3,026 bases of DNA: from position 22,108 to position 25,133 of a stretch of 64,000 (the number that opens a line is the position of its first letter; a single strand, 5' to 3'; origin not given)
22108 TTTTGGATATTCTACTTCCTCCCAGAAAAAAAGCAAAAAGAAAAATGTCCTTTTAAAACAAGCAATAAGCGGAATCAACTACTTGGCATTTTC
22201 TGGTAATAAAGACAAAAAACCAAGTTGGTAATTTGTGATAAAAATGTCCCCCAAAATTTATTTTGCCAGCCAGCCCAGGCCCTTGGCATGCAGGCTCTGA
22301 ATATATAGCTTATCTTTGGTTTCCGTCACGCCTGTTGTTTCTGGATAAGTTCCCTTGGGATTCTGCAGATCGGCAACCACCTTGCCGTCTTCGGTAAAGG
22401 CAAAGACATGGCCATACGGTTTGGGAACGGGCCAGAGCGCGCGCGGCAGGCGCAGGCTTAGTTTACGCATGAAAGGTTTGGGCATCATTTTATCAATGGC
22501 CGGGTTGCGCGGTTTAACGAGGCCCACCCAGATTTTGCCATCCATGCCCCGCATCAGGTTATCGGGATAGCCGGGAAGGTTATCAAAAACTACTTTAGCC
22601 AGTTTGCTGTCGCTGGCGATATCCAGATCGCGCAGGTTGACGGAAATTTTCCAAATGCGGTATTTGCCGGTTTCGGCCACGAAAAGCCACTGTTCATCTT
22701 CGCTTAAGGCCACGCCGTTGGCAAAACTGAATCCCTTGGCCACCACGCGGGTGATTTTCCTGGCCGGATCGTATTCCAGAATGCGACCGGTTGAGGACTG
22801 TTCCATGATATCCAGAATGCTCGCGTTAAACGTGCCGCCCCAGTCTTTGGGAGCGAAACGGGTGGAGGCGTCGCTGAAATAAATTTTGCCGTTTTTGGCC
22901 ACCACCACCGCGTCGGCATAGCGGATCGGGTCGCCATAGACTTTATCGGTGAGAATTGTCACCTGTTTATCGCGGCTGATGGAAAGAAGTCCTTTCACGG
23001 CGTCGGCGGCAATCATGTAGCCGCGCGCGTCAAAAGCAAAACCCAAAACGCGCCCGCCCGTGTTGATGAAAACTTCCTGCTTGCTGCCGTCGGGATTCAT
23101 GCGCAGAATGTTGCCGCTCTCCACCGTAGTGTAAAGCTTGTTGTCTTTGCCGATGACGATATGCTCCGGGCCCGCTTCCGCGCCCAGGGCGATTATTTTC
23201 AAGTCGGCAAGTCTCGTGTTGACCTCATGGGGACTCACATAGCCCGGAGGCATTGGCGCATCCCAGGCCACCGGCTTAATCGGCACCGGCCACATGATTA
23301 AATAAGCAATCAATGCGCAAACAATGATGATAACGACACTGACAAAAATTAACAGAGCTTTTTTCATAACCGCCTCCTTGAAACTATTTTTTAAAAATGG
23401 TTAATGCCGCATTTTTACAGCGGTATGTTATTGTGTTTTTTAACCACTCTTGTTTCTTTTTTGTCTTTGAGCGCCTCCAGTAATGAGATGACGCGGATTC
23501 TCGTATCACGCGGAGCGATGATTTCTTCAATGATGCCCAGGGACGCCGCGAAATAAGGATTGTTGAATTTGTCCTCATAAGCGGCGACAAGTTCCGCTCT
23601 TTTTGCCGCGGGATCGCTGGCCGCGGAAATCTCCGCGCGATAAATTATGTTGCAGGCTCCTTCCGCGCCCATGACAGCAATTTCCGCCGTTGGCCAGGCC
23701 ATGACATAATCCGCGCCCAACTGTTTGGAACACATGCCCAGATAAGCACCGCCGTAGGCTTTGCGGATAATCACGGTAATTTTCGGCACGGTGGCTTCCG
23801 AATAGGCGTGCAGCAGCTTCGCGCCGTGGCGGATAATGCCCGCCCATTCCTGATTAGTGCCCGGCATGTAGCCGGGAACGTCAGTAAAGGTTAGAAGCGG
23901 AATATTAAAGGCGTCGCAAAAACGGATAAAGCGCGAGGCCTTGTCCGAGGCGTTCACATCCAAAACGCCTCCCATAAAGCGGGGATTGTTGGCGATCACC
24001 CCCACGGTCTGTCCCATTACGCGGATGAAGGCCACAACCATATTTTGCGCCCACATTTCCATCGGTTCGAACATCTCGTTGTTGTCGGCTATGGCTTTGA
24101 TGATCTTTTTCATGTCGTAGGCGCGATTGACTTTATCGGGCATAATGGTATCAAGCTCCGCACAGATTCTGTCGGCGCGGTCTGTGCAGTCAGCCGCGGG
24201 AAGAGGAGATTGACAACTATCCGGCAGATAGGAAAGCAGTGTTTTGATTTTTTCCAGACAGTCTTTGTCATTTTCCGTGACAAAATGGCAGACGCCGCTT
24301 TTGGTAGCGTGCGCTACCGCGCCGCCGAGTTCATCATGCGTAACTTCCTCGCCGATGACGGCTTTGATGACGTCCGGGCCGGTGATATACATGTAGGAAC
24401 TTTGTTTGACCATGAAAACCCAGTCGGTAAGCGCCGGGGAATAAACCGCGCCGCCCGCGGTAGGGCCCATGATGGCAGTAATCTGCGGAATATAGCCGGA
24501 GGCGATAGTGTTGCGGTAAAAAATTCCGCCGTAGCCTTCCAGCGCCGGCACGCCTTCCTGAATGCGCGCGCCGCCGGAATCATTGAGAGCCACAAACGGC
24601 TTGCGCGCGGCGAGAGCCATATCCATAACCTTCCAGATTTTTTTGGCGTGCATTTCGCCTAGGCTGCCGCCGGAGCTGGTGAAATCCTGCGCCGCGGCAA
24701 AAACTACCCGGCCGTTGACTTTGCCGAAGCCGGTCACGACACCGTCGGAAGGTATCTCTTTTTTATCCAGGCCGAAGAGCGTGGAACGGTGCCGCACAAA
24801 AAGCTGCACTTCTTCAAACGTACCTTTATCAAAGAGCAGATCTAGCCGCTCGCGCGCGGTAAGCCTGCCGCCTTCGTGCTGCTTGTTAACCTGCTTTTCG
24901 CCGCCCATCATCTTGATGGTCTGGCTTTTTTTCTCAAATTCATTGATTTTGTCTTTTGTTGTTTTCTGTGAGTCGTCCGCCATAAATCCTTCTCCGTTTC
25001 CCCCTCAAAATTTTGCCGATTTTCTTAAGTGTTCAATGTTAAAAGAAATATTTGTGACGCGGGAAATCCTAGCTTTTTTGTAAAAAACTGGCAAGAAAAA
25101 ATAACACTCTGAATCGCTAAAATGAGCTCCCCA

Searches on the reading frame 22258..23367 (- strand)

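Call 35: search_protein_families(library=pfam, proteins=[window:22258-23367:-], max_evalue=0.00001)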
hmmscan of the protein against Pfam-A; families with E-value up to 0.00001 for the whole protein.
window:22258-23367:- (369 aa): 3 families
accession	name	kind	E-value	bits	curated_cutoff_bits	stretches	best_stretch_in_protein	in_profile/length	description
PF03088.22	Str_synth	-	9.4e-20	71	25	1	152-240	1-83/89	Strictosidine synthase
PF20067.5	SSL_N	-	3.1e-19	69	18.9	1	46-90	2-46/46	Strictosidine synthase-like, N-terminal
PF08450.18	SGL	-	2.5e-17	63.7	26.3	1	79-285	16-203/246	SMP-30/Gluconolactonase/LRE-like region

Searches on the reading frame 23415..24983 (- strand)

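Call 35: search_protein_families(library=pfam, proteins=[window:23415-24983:-], max_evalue=0.00001)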
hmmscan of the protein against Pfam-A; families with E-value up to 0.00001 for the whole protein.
window:23415-24983:- (522 aa): 2 families
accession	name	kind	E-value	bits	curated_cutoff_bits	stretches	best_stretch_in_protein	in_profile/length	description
PF01039.27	Carboxyl_trans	-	1.6e-188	627.8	22.3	1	34-520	1-493/493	Carboxyl transferase domain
PF03255.19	ACCA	-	3.5e-11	43.3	23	1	347-467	134-248/310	Acetyl co-enzyme A carboxylase carboxyltransferase-like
